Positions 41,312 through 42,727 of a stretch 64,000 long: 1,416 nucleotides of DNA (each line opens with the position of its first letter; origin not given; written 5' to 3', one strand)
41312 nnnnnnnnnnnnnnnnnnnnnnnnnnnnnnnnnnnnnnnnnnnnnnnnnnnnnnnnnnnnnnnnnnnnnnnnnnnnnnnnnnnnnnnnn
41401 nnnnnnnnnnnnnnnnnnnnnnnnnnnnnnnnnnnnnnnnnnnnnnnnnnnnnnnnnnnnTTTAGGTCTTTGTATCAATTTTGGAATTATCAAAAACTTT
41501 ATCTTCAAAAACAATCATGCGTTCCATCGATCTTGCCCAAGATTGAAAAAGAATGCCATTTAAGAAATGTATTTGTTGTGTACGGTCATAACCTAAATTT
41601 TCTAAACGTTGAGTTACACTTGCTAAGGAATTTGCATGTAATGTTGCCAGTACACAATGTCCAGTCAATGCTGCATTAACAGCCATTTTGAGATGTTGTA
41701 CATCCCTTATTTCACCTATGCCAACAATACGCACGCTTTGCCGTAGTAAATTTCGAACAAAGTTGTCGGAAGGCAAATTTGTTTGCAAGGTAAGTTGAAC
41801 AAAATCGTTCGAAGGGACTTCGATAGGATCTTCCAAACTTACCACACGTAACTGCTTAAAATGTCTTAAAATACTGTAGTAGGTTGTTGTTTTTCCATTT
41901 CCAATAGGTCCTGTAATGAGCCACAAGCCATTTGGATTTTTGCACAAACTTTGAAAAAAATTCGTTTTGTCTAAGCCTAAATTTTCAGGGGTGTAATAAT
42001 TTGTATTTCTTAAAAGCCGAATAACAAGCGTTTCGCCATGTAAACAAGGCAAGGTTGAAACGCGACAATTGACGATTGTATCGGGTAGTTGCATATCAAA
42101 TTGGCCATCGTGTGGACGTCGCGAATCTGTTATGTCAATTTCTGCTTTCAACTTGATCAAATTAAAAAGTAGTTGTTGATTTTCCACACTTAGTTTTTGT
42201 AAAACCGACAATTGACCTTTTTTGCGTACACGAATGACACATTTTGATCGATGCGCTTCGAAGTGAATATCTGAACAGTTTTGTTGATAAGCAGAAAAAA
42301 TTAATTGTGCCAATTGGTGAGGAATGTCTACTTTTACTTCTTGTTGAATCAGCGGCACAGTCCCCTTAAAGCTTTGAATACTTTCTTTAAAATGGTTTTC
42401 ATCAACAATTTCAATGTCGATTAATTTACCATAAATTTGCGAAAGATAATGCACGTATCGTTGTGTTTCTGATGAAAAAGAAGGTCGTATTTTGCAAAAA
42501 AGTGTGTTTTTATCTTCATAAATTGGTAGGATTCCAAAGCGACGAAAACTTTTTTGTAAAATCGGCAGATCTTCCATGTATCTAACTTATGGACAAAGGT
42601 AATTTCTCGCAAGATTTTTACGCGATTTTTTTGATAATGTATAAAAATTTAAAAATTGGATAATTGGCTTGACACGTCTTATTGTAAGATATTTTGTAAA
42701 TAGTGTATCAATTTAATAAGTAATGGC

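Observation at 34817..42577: Minimal secretin island: PilD + two short divergent GspE/ComGA-like ATPases + secretin, without platform protein or canonical pilins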

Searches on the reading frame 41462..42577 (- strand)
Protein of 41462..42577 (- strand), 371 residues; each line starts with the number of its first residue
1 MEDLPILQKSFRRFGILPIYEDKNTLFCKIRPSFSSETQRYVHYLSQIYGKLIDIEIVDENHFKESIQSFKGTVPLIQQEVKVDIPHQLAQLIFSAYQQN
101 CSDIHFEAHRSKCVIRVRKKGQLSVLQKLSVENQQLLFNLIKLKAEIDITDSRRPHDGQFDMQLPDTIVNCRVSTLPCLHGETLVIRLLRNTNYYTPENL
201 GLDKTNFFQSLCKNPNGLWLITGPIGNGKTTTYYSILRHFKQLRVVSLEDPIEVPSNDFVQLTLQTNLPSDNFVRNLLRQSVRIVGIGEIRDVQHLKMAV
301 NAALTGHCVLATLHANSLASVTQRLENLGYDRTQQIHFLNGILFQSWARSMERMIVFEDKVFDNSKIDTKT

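Call 4: search_protein_families(library=pfam, proteins=[window:41462-42577:-], max_evalue=0.01)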
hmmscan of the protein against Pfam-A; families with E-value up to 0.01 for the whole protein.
window:41462-42577:- (371 aa): 3 families
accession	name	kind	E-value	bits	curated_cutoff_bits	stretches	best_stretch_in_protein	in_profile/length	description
PF00437.27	T2SSE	-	2.9e-60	204.3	24.9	1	85-349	8-279/370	Type II/IV secretion system protein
PF13086.12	AAA_11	-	0.0031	17.7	27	1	213-304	15-101/257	AAA domain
PF13173.12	AAA_14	-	0.0077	16.7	27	0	218-305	4-86/129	AAA domain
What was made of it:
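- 41462..42577 (-): Short GspE/PilB-class ATPase B (371 aa). T2SSE 2.9e-60 (call 4).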

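Call 5: search_protein_families(library=ncbifam, proteins=[window:41462-42577:-], max_evalue=0.01)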
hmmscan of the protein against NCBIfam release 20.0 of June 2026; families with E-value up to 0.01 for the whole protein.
window:41462-42577:- (371 aa): 15 families
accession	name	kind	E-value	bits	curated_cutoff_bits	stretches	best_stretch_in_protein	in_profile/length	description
NF007755.0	PRK10436.1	equivalog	8.8e-63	212.6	617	1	39-333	39-340/465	type II secretion system protein GspE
NF041000.1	ATPase_ComGA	equivalog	8.9e-63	211.8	300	1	91-345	2-262/267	competence type IV pilus ATPase ComGA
TIGR02533.1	type_II_gspE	equivalog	1e-54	186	630.25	1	84-354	108-385/486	type II secretion system ATPase GspE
NF053534.1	T4PilAsmATPsTfpB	equivalog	2.4e-54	184.8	850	1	93-350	209-474/584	type IV pilus assembly ATPase TfpB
TIGR02538.1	type_IV_pilB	equivalog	1.9e-53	182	675.65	1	55-331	151-435/564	type IV-A pilus assembly ATPase PilB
TIGR01420.1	pilT_fam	subfamily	5.3e-33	114.7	319.1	1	89-328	2-242/343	PilT/PilU family type 4a pilus ATPase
TIGR02525.1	plasmid_TraJ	equivalog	9.2e-19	67.6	368.3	1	198-325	133-269/372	plasmid transfer ATPase TraJ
NF058587.1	archaellum_moto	equivalog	2.2e-12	46.5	550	1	221-327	280-395/527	archaellum flagellar ATPase motor FlaI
TIGR02524.1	dot_icm_DotB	equivalog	1.5e-11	44.1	463.3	1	214-325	132-256/358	Dot/Icm type IV secretion system ATPase DotB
TIGR03819.1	heli_sec_ATPase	hypoth_equivalog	1.2e-09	37.8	373.15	1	218-329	180-301/340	TadA family conjugal transfer-associated ATPase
TIGR02782.1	TrbB_P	equivalog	1.5e-07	31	304.55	1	220-335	140-262/303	P-type conjugative transfer ATPase TrbB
NF010407.0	PRK13833.1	subfamily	1.3e-06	28.1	499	1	220-335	148-269/323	conjugal transfer protein TrbB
TIGR02788.1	VirB11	equivalog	5.6e-06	25.6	249.95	1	220-331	148-268/308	P-type DNA transfer ATPase VirB11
NF010469.0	PRK13894.1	subfamily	5.8e-05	22.6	508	1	213-328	147-267/320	conjugal transfer ATPase TrbB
TIGR03015.1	pepcterm_ATPase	hypoth_equivalog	0.0073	15.8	324.5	0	213-246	40-73/269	XrtA/PEP-CTERM system-associated ATPase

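Call 10: find_encoding_contigs(protein=window:41462-42577:-, flank=10000, max_places=6)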
Protein window:41462-42577:- (371 aa): no gene with exactly this product is on record in the collection.

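Call 11: find_homologous_proteins(query=window:41462-42577:-, max_evalue=0.00001)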
Query window:41462-42577:- (371 aa): 98 proteins with E <= 0.00001 among 1924 candidates.
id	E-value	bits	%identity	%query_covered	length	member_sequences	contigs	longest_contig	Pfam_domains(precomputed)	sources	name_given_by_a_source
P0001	5.7e-227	770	91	100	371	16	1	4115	PF00437.27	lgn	-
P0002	8.4e-223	757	90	100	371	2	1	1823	PF00437.27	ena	-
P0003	2.7e-215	732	87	99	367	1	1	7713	PF00437.27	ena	-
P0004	4.5e-203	692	82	99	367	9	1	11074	PF00437.27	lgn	-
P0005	2.5e-185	633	74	98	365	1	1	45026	PF00437.27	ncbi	-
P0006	2.8e-177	607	71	98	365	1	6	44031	PF00437.27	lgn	-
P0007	4.4e-100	353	49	96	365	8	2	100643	PF00437.27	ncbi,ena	-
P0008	1.1e-96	342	48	95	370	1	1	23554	PF00437.27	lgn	-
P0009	2.2e-94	334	46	96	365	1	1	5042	PF00437.27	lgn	-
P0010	3.7e-87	311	44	94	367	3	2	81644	PF00437.27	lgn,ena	-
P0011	3.8e-86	307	45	95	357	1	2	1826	PF00437.27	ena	-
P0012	2.3e-85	305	44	94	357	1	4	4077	PF00437.27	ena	-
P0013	1.1e-84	303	45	96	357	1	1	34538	PF00437.27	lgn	-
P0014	2.2e-84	301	45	94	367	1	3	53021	PF00437.27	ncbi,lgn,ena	-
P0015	1.3e-83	299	44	94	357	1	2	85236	PF00437.27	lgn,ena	-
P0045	1.1e-67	247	41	91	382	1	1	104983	PF00437.27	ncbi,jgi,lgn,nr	ncbi:MAG: Flp pilus assembly complex ATPase component TadA [Puniceicoccales bacterium]|jgi:type II s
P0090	1.3e-30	125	35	69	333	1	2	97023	PF00437.27,PF20720.4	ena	-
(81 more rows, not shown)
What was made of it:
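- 41462..42577 (-): A family of 355-382-aa orthologues occurs in Opitutales/Puniceicoccales (call 11).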

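Call 12: find_encoding_contigs(protein=P0005, flank=10000, max_places=3)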
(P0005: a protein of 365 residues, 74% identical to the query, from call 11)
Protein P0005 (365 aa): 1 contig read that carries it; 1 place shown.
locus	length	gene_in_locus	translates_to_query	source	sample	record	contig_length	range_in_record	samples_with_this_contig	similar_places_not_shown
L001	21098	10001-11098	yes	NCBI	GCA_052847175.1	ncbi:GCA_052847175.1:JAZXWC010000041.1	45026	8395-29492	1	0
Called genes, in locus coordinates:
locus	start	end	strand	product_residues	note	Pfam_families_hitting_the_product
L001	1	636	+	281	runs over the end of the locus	PF02517:Rce1-like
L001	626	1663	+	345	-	-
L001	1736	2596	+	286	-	PF00119:ATP-synt_A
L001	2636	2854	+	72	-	PF00137:ATP-synt_C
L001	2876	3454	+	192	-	PF00430:ATP-synt_B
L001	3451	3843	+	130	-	PF00213:OSCP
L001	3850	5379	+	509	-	PF02874:ATP-synt_ab_N, PF00006:ATP-synt_ab, PF00306:ATP-synt_ab_C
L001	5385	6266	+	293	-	PF00231:ATP-synt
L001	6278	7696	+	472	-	PF02874:ATP-synt_ab_N, PF00006:ATP-synt_ab, PF22919:ATP-synt_VA_C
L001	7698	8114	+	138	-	PF02823:ATP-synt_DE_N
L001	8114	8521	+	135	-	PF13279:4HBT_2, PF03061:4HBT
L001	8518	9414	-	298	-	PF13145:Rotamase_2 (weak)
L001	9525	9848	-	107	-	PF01649:Ribosomal_S20p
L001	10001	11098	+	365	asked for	PF00437:T2SSE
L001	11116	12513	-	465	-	-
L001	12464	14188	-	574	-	PF00263:Secretin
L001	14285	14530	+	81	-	PF09723:Zn_ribbon_8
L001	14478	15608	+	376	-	PF00437:T2SSE, PF20720:nSTAND3 (weak)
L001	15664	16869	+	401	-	PF00293:NUDIX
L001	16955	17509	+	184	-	-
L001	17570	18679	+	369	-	PF01926:MMR_HSR1, PF02421:FeoB_N, PF06071:YchF-GTPase_C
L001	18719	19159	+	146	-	PF07963:N_methyl (weak), PF08334:T2SSG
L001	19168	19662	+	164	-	-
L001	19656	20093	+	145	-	PF07963:N_methyl (weak)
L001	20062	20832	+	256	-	PF07963:N_methyl (weak)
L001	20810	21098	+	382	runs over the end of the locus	-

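Call 13: find_encoding_contigs(protein=P0007, flank=10000, max_places=3)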
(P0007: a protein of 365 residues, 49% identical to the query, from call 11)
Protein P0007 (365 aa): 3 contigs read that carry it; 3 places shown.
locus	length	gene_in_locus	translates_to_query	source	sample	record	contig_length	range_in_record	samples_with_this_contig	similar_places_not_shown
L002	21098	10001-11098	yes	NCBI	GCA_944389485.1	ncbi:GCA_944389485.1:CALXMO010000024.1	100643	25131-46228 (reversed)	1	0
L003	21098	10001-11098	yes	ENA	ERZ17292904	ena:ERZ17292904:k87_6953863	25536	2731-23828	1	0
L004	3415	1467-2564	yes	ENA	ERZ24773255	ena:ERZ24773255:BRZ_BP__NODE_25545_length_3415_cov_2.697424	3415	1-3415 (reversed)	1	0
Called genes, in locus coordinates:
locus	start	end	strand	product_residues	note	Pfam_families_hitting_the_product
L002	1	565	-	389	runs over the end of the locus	PF25199:nSTAND_NTPase5 (faint), PF00437:T2SSE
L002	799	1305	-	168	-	PF02245:Pur_DNA_glyco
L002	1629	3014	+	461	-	PF11638:DnaA_N, PF00308:Bac_DnaA, PF01695:IstB_IS21 (weak), PF00004:AAA, PF08299:Bac_DnaA_C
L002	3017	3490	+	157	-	-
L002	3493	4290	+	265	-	PF00303:Thymidylat_synt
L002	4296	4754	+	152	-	PF00186:DHFR_1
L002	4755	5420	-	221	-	PF00132:Hexapep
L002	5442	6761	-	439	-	PF00072:Response_reg, PF00158:Sigma54_activat, PF14532:Sigma54_activ_2, PF01078:Mg_chelatase (faint), PF07724:AAA_2, PF07728:AAA_5, PF25601:AAA_lid_14, PF02954:HTH_8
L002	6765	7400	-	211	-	PF01553:Acyltransferase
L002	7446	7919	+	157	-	PF00383:dCMP_cyt_deam_1, PF14437:MafB19-deam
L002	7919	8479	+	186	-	PF02622:DUF179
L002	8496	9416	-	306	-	PF13145:Rotamase_2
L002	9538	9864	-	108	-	PF01649:Ribosomal_S20p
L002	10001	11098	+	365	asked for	PF00437:T2SSE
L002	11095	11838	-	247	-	PF01351:RNase_HII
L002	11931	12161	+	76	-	-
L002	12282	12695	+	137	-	-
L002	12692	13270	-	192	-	PF00625:Guanylate_kin, PF13401:AAA_22 (weak)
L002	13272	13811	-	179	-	-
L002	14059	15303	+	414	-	PF00155:Aminotran_1_2, PF00266:Aminotran_5, PF01053:Cys_Met_Meta_PP, PF01041:DegT_DnrJ_EryC1 (faint), PF01212:Beta_elim_lyase (weak)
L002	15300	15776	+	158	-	PF01592:NifU_N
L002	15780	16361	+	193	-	PF02545:Maf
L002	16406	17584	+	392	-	PF00293:NUDIX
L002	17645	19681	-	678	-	PF12705:PDDEXK_1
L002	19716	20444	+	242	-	-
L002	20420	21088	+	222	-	-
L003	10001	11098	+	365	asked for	PF00437:T2SSE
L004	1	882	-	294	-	?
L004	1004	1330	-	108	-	PF01649:Ribosomal_S20p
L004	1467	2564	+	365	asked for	PF00437:T2SSE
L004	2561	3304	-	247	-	PF01351:RNase_HII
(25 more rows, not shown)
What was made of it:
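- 41462..42577 (-): Adjacency to rpsT (S20) is conserved in L001, L002 and L004 (calls 12, 13).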

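Call 14: find_encoding_contigs(protein=P0045, flank=10000, max_places=3)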
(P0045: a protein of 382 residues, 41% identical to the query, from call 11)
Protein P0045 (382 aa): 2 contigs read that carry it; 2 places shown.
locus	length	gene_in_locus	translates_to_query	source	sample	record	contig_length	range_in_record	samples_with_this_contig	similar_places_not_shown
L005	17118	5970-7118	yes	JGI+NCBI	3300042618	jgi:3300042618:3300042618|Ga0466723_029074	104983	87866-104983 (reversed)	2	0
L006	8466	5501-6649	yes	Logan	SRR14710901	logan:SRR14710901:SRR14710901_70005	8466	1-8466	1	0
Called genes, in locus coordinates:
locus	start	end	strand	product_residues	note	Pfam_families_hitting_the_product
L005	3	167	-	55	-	?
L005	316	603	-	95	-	PF07963:N_methyl (weak)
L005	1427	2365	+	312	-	PF00890:FAD_binding_2 (faint), PF01134:GIDA (faint), PF01266:DAO (faint), PF03486:HI0933_like (faint), PF07992:Pyr_redox_2, PF12831:FAD_oxidored (faint), PF13738:Pyr_redox_3, PF00070:Pyr_redox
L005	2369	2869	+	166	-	-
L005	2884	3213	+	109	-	-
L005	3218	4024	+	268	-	PF01066:CDP-OH_P_transf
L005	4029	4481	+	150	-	PF02021:UPF0102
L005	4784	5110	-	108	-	-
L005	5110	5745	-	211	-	PF02163:Peptidase_M50 (faint)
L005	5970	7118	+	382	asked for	PF00437:T2SSE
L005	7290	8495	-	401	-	PF00375:SDF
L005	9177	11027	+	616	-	-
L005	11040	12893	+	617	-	-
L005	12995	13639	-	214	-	PF04028:DUF374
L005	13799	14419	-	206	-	PF07963:N_methyl (weak)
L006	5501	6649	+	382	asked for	PF00437:T2SSE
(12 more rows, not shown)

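Call 16: find_related_loci(query=L001:18719-19159:+, collection=genome_contigs, flank=10000)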
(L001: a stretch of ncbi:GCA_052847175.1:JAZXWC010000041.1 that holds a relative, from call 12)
Query L001:18719-19159:+ (146 aa) in genome_contigs; peptide patterns used: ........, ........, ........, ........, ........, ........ (x = any residue, [..] = any of these).
600 stretches matched a pattern (row limit reached: there are more); 555 encode a relative of the query (tblastn E <= 1e-3); the best 80 are kept; 80 distinct loci.
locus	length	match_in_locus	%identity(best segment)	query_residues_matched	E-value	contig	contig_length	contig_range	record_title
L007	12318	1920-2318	90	1-133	7e-80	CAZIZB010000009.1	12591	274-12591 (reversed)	MAG TPA_asm: uncultured Opitutales bacterium isolate SRP315200_co2_453 genome assembly, contig: NODE_6383_length_12591_c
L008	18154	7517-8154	79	5-143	1e-76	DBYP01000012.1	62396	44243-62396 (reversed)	MAG TPA_asm: Verrucomicrobia bacterium UBA1183 UBA1183_contig_371, whole genome shotgun sequence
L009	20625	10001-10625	56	11-144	2e-47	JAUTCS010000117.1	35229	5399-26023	MAG: Verrucomicrobiota bacterium JB024 k141_333273, whole genome shotgun sequence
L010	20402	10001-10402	54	11-142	2e-47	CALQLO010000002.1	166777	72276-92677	MAG: Akkermansia muciniphila isolate HRS-HS9-bin-183 genome assembly, contig: HRS-HS9-C17, whole genome shotgun sequence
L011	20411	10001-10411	55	8-142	6e-47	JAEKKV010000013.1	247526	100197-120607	MAG: Verrucomicrobia bacterium isolate SH_63_30 SH_S37_scaffold_10, whole genome shotgun sequence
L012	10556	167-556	54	12-144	3e-45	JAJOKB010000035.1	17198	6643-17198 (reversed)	MAG: Verrucomicrobia bacterium isolate S8C1768 S8CNODE_236_length_17198_cov_5.757249, whole genome shotgun sequence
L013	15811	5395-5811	55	4-142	5e-45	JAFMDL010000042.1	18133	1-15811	MAG: Puniceicoccaceae bacterium isolate CPBay_Spr30G08_77 NODE_1764_length_18133_cov_19.796991, whole genome shotgun seq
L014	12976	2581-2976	55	11-142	8e-44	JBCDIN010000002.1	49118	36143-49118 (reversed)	MAG: Verrucomicrobiota bacterium isolate P01_H01_bin.180 k141_82909_length_49118_cov_13.0199, whole genome shotgun seque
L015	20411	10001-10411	47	4-142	4e-44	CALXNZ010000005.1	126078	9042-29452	MAG: uncultured Opitutales bacterium isolate BRZ_GG__bin115 genome assembly, contig: BRZ_GG__NODE_206_length_126078_cov_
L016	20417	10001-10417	51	4-142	1e-43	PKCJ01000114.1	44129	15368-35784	MAG: Opitutia bacterium isolate Verruco1 c_000000000118, whole genome shotgun sequence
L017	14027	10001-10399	47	8-142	3e-43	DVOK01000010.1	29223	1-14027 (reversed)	MAG TPA_asm: Candidatus Merdousia gallistercoris isolate CHK197-16368 CHK197__C125189_L29223_ERR3414592, whole genome sh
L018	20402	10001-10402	47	7-143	1e-42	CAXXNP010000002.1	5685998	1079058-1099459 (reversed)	MAG: Opitutales bacterium isolate 685e4509-010e-4797-9872-a51ee4494a19 genome assembly, contig: contig_2, whole genome s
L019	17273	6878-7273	48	11-142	3e-42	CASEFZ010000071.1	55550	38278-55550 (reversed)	uncultured Verrucomicrobiota bacterium isolate CO.A4.metabat-bins.401 genome assembly, contig: CO.A4.metabat-bins.401.fa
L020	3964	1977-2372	52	11-142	3e-42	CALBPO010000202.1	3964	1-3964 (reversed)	MAG TPA_asm: uncultured Opitutae bacterium isolate ERR2098405_bin.123_CONCOCT_v1.1_MAG genome assembly, contig: ERZ80287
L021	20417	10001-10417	50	4-142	2e-42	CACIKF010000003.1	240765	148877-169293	Puniceicoccaceae bacterium isolate AG-913-J04 genome assembly, contig: AG-913-J04_NODE_3, whole genome shotgun sequence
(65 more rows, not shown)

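Call 24: search_solved_structures(query=window:41462-42577:-, max_evalue=1e-10, show_alignments=2)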
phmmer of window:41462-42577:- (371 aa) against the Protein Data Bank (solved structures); distinct sequences matched with E-value up to 1e-10: 24.
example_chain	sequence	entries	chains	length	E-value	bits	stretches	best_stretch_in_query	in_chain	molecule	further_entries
1p9r_A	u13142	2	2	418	1.3e-42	149.2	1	75-350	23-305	General secretion pathway protein E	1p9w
4kss_A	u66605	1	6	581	4.9e-42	147.3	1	78-350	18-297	Type II secretion system protein E, hemolysin-coregulated protein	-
4ksr_A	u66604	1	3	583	4.9e-42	147.3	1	78-350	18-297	Type II secretion system protein E, Hemolysin-coregulated protein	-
4pht_A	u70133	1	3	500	3.1e-41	144.7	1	75-350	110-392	General secretory pathway protein E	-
6f8l_G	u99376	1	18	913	1.2e-40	142.7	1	30-349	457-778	Type IV pilus assembly protein PilF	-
5oiu_A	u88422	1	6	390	6e-39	137.2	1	90-349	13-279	Type IV pilus assembly protein PilF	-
5it5_F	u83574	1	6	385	6.4e-39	137.1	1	90-349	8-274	ATP binding motif-containing protein PilF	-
6ejf_A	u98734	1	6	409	7.4e-39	136.9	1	90-349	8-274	Type IV pilus assembly protein PilF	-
6olj_C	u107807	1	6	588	1.7e-37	132.4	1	89-349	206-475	Type IV pilus biogenesis ATPase PilB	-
5tsg_B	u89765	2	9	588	1.7e-37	132.4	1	89-349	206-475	Type IV pilus biogenesis ATPase PilB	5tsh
5zfr_A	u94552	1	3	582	6.5e-37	130.5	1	89-349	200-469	Type IV pilus biogenesis ATPase PilB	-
3jc8_Ba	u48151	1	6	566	2e-36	128.9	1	92-350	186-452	Type IV-A pilus assembly ATPase PilB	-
3jvu_A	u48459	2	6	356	1.9e-19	73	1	92-326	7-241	Twitching mobility protein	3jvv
2ewv_A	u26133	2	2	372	2.8e-17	65.9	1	79-343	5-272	twitching motility protein PilT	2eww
8dze_A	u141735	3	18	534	5.6e-17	64.9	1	84-348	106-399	BfpD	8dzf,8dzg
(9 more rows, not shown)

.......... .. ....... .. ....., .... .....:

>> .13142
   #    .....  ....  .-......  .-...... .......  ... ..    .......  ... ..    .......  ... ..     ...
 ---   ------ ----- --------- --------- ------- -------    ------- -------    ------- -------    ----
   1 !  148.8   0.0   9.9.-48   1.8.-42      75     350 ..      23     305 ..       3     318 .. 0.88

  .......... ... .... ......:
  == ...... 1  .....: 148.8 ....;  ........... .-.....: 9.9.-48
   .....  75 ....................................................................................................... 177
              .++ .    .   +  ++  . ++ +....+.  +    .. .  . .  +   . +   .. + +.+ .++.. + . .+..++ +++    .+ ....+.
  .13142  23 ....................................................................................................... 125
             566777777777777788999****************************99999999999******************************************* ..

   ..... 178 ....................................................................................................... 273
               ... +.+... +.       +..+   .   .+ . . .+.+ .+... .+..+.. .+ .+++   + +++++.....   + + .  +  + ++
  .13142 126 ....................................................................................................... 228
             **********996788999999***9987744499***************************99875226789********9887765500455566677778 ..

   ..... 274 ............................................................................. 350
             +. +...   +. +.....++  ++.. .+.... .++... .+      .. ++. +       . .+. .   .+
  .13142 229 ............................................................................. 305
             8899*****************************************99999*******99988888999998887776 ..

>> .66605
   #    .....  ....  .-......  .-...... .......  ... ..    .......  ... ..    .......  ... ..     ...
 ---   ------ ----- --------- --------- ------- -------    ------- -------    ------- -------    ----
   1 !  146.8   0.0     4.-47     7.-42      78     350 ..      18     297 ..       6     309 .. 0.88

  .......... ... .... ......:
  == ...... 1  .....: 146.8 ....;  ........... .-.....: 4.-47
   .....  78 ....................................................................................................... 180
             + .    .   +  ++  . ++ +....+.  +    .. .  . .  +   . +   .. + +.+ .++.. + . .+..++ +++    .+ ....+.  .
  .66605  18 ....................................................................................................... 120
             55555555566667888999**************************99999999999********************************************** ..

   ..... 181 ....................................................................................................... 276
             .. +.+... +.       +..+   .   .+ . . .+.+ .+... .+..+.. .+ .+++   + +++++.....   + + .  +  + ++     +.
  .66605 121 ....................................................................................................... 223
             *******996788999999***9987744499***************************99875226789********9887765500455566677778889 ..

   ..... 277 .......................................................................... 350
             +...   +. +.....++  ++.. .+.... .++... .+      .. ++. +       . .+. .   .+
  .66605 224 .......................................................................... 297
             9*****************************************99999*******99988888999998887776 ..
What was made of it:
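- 41462..42577 (-): PDB EpsE at 1.3e-42, PilF and PilB at 1e-40 to 1e-36, PilT at 1e-19 (call 24).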
